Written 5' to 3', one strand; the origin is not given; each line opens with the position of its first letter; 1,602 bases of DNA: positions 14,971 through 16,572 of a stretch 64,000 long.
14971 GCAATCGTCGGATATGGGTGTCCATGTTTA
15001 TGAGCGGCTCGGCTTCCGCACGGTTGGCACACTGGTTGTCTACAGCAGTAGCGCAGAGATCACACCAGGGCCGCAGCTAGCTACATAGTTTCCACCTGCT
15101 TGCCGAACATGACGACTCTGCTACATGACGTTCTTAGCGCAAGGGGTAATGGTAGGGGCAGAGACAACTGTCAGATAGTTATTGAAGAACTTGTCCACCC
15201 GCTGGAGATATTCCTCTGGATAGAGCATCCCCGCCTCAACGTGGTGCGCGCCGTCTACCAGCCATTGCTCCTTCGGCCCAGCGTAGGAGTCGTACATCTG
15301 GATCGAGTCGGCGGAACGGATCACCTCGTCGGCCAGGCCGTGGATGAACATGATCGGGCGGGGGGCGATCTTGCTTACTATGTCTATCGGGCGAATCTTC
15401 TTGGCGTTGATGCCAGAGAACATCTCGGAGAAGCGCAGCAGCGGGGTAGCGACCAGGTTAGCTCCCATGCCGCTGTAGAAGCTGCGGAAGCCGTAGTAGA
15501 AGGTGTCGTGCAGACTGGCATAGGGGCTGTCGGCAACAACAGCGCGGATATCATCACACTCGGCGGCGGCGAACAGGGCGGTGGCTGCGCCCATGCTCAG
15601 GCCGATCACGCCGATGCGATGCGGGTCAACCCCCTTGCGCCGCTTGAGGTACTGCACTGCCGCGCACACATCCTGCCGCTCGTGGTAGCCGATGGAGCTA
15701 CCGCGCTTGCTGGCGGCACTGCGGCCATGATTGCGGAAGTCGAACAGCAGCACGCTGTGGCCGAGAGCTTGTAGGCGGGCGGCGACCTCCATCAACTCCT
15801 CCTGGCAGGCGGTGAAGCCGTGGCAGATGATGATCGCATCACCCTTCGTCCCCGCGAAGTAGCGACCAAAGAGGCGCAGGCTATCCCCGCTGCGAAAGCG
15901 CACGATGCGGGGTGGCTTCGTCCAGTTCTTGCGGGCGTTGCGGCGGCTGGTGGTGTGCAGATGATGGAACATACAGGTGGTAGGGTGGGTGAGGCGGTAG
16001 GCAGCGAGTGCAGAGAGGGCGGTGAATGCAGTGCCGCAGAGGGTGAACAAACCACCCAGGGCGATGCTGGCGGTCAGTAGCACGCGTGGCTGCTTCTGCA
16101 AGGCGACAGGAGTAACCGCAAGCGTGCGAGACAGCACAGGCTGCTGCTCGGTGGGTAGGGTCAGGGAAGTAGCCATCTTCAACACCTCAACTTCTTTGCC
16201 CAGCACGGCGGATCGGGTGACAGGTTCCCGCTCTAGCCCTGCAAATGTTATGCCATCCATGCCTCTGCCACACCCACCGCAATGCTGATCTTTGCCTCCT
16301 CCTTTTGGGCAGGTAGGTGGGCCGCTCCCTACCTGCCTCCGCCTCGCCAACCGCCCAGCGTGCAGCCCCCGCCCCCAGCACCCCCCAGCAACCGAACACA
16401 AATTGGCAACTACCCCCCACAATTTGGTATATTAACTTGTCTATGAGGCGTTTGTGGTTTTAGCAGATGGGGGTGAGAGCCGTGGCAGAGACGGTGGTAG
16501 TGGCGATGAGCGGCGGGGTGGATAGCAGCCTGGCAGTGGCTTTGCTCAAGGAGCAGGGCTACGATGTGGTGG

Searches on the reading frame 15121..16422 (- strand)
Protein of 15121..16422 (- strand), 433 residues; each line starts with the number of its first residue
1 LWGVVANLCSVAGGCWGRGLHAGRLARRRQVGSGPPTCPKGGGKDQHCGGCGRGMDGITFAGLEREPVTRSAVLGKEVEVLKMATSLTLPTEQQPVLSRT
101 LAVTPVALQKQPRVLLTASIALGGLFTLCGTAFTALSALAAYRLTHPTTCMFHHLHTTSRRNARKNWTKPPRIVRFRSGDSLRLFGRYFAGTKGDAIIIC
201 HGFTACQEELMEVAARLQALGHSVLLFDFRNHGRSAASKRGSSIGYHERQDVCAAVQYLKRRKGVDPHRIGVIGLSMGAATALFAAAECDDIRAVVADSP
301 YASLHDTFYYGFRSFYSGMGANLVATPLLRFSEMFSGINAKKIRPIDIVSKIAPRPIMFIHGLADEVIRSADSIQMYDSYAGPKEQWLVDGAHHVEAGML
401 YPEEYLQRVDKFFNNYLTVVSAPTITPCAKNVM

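Call 15: search_protein_families(library=pfam, proteins=[window:15121-16422:-], max_evalue=0.001)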
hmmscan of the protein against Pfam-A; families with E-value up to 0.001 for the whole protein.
window:15121-16422:- (433 aa): 11 families
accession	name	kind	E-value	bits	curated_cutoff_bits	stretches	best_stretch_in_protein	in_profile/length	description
PF12146.15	Hydrolase_4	-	5.2e-15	55.8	27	1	196-308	6-117/239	Serine aminopeptidase, S33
PF00561.26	Abhydrolase_1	-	1e-14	55.3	25.8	1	196-324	2-128/245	alpha/beta hydrolase fold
PF12697.13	Abhydrolase_6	-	9.6e-10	39.9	26.3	1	197-328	1-119/217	Alpha/beta hydrolase family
PF00326.27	Peptidase_S9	-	3.2e-09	37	22.6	1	245-381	41-171/213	Prolyl oligopeptidase family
PF02129.25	Peptidase_S15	-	9.9e-09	35.7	23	1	221-310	51-138/262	X-Pro dipeptidyl-peptidase (S15 family)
PF12740.14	PETase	-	1.5e-07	31.6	28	1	191-303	51-160/263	PET hydrolase-like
PF01738.24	DLH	-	1.7e-07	31.5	21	1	193-371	12-160/217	Dienelactone hydrolase family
PF08840.17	BAAT_C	-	1.9e-07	31.8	20.9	1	255-375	9-134/210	BAAT / Acyl-CoA thioester hydrolase C terminal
PF05448.18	AXE1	-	3.8e-07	29.6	21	1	251-399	159-308/321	Acetyl xylan esterase (AXE1)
PF03959.19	FSH1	-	2.7e-06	27.7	21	1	269-395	102-201/211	Serine hydrolase (FSH1)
PF20434.5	BD-FAE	-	3.8e-05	23.7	26.8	0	250-289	68-110/215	BD-FAE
